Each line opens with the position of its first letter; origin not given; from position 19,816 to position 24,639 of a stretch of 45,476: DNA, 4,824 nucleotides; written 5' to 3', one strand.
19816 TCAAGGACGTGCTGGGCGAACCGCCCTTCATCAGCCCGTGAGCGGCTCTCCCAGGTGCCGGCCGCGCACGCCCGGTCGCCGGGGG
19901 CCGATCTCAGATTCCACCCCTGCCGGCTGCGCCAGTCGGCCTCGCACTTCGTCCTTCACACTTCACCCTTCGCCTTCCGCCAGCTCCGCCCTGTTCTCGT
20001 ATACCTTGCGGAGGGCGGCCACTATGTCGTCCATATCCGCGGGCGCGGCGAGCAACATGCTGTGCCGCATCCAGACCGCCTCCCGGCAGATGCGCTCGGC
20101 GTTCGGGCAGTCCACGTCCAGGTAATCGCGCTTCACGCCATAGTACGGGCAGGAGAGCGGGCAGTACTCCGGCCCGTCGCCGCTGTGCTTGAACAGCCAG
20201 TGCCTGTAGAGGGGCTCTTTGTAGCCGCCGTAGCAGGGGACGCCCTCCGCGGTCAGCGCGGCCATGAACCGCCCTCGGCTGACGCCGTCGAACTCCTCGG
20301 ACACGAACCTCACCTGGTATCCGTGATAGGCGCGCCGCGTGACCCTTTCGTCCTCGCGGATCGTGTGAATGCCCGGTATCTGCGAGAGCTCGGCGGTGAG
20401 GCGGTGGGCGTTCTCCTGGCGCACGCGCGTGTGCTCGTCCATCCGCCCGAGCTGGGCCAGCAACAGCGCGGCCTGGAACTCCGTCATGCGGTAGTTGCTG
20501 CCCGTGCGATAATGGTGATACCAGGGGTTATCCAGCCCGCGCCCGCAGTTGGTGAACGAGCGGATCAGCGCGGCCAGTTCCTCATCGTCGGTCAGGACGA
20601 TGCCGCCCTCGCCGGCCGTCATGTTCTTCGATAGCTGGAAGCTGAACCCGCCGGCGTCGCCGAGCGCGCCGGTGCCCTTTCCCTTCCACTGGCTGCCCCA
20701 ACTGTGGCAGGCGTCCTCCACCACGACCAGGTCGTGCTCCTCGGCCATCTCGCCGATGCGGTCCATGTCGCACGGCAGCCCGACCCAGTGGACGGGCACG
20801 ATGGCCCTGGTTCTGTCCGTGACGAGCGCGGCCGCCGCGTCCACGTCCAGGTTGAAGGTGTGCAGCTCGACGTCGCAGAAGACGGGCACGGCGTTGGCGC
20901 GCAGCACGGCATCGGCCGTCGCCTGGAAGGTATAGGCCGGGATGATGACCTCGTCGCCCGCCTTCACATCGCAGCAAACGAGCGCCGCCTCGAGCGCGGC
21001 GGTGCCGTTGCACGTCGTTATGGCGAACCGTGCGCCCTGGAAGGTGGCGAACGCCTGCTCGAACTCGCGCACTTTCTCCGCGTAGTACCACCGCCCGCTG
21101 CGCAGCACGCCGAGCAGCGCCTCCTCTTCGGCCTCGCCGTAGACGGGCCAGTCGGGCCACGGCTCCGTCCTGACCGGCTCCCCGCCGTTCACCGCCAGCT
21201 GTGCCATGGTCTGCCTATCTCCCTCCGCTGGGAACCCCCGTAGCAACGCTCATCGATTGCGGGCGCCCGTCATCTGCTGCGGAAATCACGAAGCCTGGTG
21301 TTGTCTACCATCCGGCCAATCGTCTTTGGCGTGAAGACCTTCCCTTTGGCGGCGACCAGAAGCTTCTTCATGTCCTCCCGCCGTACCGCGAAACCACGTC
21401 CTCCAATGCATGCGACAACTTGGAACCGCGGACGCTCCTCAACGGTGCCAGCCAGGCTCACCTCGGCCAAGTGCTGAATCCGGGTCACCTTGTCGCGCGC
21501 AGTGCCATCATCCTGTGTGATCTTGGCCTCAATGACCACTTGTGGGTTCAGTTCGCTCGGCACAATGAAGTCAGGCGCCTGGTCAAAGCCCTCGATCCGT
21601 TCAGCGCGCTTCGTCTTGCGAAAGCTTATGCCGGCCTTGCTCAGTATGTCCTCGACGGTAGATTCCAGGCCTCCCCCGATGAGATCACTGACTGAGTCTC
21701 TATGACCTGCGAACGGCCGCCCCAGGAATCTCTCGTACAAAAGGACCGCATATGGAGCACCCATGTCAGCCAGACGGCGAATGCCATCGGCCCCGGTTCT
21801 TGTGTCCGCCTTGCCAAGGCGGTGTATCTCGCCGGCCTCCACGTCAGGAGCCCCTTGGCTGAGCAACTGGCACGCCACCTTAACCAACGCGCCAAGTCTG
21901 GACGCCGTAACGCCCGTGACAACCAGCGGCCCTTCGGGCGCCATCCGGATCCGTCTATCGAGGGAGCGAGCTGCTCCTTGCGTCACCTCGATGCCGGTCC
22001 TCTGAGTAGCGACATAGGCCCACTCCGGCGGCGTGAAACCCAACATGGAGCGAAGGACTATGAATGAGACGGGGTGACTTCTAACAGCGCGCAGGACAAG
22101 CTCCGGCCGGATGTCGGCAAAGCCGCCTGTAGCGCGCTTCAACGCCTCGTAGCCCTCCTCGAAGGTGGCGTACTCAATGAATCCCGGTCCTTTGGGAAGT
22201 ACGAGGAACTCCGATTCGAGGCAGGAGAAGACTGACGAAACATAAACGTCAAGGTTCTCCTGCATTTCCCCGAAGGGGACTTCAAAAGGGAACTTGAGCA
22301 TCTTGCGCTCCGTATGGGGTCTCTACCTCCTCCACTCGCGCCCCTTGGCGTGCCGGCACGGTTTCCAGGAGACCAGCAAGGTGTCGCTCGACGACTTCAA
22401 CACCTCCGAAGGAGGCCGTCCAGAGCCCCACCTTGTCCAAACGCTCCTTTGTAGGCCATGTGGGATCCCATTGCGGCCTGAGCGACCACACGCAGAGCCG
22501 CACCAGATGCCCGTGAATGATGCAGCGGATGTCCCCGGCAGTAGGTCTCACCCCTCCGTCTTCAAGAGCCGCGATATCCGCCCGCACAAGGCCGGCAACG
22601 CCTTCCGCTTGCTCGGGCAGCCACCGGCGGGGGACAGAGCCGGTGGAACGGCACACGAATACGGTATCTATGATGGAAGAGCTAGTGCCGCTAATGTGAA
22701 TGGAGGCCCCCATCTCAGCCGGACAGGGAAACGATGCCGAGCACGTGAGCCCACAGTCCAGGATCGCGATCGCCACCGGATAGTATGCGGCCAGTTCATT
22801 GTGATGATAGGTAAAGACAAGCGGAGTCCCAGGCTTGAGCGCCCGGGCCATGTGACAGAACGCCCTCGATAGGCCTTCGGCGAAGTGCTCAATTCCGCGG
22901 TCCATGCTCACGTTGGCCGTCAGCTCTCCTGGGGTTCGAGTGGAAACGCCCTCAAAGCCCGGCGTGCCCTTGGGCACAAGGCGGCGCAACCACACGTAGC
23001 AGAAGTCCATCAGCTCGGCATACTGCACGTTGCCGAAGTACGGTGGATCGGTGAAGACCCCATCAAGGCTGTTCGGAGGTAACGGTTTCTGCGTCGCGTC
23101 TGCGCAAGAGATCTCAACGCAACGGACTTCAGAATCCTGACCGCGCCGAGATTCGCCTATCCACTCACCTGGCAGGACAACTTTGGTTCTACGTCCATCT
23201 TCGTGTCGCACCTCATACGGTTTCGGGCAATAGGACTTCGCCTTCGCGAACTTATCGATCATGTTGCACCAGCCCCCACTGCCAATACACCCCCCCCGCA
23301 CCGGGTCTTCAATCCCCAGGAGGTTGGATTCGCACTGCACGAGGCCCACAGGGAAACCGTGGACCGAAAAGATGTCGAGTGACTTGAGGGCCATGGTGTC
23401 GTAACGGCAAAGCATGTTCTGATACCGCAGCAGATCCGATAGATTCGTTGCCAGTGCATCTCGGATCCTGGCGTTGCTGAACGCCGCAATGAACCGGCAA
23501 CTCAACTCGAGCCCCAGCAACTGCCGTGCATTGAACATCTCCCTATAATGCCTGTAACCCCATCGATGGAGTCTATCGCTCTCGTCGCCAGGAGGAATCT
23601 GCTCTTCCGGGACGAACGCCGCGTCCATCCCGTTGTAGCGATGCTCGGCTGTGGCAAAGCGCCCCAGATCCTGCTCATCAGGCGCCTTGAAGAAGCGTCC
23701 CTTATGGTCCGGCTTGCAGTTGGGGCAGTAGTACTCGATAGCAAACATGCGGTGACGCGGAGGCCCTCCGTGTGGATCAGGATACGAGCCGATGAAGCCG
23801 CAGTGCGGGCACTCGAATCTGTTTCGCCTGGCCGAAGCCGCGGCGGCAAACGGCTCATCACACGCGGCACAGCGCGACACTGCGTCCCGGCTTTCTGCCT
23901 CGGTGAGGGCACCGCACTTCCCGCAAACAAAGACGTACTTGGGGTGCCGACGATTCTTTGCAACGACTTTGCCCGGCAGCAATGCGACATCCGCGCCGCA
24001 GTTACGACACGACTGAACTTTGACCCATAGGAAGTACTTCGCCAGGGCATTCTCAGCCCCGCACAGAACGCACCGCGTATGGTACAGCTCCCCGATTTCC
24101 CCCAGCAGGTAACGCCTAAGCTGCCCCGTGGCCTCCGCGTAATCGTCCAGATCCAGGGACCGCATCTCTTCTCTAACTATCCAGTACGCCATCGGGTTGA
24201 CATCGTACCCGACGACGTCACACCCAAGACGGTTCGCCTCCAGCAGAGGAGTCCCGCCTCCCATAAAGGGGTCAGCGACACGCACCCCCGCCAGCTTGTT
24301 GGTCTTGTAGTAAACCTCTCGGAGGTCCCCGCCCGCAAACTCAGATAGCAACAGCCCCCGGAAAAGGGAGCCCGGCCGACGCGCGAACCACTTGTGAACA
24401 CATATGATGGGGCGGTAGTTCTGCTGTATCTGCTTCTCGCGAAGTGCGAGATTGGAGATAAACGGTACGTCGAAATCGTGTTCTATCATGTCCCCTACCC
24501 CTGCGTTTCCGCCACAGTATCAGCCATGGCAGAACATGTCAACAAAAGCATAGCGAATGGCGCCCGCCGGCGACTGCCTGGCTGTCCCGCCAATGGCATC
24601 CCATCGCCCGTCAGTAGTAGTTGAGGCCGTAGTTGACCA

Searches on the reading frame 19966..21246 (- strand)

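Call 73: search_protein_families(library=pfam, proteins=[window:19966-21246:-], max_evalue=0.001)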
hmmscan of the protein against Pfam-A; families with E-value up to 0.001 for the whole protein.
window:19966-21246:- (427 aa): 5 families
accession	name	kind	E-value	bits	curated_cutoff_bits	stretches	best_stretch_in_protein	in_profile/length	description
PF01041.23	DegT_DnrJ_EryC1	-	4.5e-103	345.7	19.8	1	37-412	4-359/360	DegT/DnrJ/EryC1/StrS aminotransferase family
PF01212.27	Beta_elim_lyase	-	4.1e-06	26.8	27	1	57-295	32-273/288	Beta-eliminating lyase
PF00155.27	Aminotran_1_2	-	5.1e-06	26.3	19.7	1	60-150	45-151/361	Aminotransferase class I and II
PF00266.25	Aminotran_5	-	8.6e-05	22.1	21.5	0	56-301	42-305/371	Aminotransferase class-V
PF01053.26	Cys_Met_Meta_PP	-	0.00017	20.7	27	1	60-180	55-175/381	Cys/Met metabolism PLP-dependent enzyme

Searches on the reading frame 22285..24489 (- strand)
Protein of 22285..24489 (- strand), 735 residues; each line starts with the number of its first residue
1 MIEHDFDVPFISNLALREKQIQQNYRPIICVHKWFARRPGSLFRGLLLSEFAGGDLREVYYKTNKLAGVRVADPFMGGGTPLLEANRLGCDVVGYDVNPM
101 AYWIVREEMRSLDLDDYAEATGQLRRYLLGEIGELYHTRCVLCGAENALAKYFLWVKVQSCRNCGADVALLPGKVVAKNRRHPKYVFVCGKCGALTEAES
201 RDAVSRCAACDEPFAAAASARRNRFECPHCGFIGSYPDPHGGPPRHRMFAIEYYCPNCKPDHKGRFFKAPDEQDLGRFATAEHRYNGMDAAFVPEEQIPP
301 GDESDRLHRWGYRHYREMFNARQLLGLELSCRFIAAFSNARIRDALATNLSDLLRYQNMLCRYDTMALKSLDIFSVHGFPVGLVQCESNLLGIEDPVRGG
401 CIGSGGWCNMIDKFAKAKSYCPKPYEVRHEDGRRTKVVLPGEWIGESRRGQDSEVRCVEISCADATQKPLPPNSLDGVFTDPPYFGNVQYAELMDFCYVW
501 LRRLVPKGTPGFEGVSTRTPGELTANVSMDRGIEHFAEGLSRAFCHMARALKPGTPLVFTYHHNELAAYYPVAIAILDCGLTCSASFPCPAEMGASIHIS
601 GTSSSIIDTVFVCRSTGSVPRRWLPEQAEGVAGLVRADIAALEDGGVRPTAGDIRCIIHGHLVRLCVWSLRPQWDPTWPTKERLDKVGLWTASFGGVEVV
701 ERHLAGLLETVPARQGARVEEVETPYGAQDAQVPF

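Call 73: search_protein_families(library=pfam, proteins=[window:22285-24489:-], max_evalue=0.001)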
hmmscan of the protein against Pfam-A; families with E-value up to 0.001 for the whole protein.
window:22285-24489:- (735 aa): 2 families
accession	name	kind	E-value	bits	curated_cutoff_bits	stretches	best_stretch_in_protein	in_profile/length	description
PF01555.25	N6_N4_Mtase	-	8.2e-05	23.1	26.7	0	71-100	185-214/221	DNA methylase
PF08241.18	Methyltransf_11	-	0.0005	21.1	21.2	0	449-479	37-65/95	Methyltransferase domain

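Call 74: search_protein_families(library=padloc, proteins=[window:22285-24489:-], max_evalue=0.001)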
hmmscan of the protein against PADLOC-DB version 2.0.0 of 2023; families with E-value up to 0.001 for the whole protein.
window:22285-24489:- (735 aa): 29 families (the best 25 are shown)
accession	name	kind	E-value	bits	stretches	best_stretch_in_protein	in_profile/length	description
PDLC00660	HmaB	-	3.7e-22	76.1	2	478-615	571-723/967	DNA-adenine methylase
PDLC00661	HmaB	-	1.2e-21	74.3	2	478-615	572-723/973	DNA-adenine methylase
PDLC02189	DUF1156_MTase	-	6.1e-20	69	3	70-181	166-278/944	-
PDLC02541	PglX|PglXI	-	4.2e-19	66.2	2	459-581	478-588/919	PglXI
PDLC03233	MTase_II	-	8.5e-17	58.9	2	456-623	474-650/731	Type II methyltransferase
PDLC03314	MTase_II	-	1.2e-15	54.8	2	70-179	166-276/944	Type II methyltransferase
PDLC04134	mad2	-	3.3e-11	40.7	2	66-116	290-340/492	mads_2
PDLC03352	MTase_II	-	9.9e-10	34.9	1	459-505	551-596/1023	Type II methyltransferase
PDLC03380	MTase_II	-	9.1e-09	33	0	460-501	248-289/393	Type II methyltransferase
PDLC03325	MTase_II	-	4e-08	30.4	1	67-119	91-143/426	Type II methyltransferase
PDLC03224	MTase_II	-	7.8e-08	29.6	1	65-117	91-141/481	Type II methyltransferase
PDLC03249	MTase_II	-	8.6e-08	29.4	1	58-123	133-194/541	Type II methyltransferase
PDLC03346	MTase_II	-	2.9e-07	26.6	1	460-639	593-763/1068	Type II methyltransferase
PDLC03312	MTase_II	-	3.9e-06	22.8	1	469-565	521-610/1344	Type II methyltransferase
PDLC03387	MTase_II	-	1.2e-05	22.7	0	64-112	230-278/289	Type II methyltransferase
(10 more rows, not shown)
